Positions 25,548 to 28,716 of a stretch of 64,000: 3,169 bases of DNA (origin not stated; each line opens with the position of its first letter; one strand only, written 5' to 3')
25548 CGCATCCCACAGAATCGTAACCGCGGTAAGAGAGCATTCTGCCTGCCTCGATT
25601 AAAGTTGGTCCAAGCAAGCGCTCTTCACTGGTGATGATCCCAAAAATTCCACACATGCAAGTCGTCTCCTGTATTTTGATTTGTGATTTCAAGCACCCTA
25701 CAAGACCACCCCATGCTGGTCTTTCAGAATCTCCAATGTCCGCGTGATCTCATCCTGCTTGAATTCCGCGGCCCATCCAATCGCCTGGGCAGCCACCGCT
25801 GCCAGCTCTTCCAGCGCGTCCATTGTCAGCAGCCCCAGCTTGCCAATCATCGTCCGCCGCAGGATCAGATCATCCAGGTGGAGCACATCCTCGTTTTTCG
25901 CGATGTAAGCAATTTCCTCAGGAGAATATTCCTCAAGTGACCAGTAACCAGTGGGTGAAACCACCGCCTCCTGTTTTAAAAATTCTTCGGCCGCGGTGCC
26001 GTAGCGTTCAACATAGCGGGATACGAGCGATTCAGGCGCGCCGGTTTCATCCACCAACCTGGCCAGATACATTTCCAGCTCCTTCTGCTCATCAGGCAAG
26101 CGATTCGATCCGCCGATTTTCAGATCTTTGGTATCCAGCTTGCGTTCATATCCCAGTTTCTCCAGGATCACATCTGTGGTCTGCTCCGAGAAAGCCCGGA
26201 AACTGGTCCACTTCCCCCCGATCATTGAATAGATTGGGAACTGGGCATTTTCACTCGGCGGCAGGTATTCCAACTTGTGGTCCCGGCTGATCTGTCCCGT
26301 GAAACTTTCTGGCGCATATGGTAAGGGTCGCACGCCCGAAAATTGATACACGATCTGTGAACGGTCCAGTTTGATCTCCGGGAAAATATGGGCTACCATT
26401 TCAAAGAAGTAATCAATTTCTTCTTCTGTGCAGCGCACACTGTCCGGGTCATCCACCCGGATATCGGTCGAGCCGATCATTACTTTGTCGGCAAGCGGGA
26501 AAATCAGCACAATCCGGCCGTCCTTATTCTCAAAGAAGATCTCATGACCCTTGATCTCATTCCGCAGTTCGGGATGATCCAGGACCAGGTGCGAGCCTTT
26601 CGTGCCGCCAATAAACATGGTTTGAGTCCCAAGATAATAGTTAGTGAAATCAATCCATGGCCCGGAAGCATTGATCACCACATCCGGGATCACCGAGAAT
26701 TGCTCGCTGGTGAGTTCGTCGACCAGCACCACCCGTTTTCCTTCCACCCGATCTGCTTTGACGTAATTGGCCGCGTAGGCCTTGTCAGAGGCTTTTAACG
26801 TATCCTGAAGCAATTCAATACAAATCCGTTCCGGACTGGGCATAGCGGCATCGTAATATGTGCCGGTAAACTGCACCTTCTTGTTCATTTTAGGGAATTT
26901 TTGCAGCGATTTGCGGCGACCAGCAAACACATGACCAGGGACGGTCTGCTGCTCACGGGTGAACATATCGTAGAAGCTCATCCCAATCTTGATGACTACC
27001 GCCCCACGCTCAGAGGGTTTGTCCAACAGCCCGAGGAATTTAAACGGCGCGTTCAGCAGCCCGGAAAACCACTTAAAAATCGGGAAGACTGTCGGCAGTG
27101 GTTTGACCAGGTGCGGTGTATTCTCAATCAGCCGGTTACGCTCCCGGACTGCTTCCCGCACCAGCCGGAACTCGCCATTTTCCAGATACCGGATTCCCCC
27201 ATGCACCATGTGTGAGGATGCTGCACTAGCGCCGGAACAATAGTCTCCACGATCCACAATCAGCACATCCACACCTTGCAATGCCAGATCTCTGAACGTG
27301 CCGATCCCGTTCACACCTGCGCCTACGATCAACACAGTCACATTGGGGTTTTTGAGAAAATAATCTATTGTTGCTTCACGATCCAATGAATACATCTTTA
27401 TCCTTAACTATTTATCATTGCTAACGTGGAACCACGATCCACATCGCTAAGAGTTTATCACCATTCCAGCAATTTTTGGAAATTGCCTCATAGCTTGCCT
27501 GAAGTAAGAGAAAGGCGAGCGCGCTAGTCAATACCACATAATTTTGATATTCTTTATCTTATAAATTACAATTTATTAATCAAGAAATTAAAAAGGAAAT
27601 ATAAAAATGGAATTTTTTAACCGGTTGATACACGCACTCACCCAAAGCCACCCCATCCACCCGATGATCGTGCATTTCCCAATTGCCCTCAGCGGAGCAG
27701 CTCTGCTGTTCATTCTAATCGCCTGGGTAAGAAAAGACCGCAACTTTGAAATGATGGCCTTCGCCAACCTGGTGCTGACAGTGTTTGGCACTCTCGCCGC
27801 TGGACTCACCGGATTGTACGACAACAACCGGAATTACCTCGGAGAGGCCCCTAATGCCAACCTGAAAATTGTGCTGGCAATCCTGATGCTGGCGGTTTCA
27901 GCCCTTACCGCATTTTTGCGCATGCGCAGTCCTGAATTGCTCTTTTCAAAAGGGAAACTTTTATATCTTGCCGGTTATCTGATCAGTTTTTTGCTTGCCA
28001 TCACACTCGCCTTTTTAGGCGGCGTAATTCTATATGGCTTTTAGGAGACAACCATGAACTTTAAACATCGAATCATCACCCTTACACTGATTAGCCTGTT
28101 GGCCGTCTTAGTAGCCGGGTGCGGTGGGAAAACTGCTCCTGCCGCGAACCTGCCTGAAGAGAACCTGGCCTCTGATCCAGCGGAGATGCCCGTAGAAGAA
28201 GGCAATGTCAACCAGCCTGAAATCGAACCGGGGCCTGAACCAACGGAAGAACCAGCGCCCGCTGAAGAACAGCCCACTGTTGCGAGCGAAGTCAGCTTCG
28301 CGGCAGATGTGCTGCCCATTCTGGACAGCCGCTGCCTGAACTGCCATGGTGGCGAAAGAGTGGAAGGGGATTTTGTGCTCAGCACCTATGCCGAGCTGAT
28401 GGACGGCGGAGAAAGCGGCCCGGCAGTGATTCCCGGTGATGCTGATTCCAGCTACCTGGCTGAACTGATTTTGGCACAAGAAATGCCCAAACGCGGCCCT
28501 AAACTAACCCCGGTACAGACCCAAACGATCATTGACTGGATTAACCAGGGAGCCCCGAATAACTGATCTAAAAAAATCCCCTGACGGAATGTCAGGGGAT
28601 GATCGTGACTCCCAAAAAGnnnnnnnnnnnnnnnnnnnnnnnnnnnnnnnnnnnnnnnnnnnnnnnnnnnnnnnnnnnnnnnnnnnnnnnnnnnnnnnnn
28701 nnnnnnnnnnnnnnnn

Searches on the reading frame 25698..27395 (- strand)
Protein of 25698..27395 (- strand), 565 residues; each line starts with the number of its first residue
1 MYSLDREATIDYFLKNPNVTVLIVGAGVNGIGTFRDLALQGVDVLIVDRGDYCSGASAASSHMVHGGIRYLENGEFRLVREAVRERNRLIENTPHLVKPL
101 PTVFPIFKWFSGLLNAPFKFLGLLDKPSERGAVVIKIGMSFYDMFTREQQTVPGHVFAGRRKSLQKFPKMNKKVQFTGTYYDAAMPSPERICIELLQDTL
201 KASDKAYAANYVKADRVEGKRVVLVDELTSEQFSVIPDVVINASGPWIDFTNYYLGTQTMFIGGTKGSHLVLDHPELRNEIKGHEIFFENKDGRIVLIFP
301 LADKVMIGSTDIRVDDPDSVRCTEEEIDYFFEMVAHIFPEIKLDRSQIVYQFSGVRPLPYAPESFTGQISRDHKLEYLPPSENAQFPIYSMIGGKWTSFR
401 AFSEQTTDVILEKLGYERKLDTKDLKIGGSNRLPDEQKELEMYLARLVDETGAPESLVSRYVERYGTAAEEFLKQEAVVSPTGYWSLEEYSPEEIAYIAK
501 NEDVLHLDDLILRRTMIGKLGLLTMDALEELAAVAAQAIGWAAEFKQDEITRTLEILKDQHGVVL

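Call 34: search_protein_families(library=pfam, proteins=[window:25698-27395:-], max_evalue=0.00001)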
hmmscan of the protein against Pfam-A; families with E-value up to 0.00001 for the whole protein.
window:25698-27395:- (565 aa): 2 families
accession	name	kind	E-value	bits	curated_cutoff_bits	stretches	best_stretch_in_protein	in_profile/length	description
PF01266.30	DAO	-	3.9e-38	132.3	27.9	1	21-359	2-314/353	FAD dependent oxidoreductase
PF16901.10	DAO_C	-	7e-15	55.4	31.4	1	422-544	3-124/126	C-terminal domain of alpha-glycerophosphate oxidase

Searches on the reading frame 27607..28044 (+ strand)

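Call 34: search_protein_families(library=pfam, proteins=[window:27607-28044:+], max_evalue=0.00001)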
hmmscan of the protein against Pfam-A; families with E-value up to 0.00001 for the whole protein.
window:27607-28044:+ (145 aa): 1 family
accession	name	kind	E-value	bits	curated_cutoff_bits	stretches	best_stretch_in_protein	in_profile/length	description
PF09990.14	DUF2231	-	1.3e-17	64.6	26.4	1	15-139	2-127/139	Predicted membrane protein (DUF2231)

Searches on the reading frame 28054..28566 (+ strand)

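Call 34: search_protein_families(library=pfam, proteins=[window:28054-28566:+], max_evalue=0.00001)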
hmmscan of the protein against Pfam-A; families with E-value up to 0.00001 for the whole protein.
window:28054-28566:+ (170 aa): 1 family
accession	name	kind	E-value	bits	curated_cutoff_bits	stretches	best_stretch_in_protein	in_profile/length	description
PF07635.16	PSCyt1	-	1.8e-13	51.3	22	1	94-147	1-58/59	Planctomycete cytochrome C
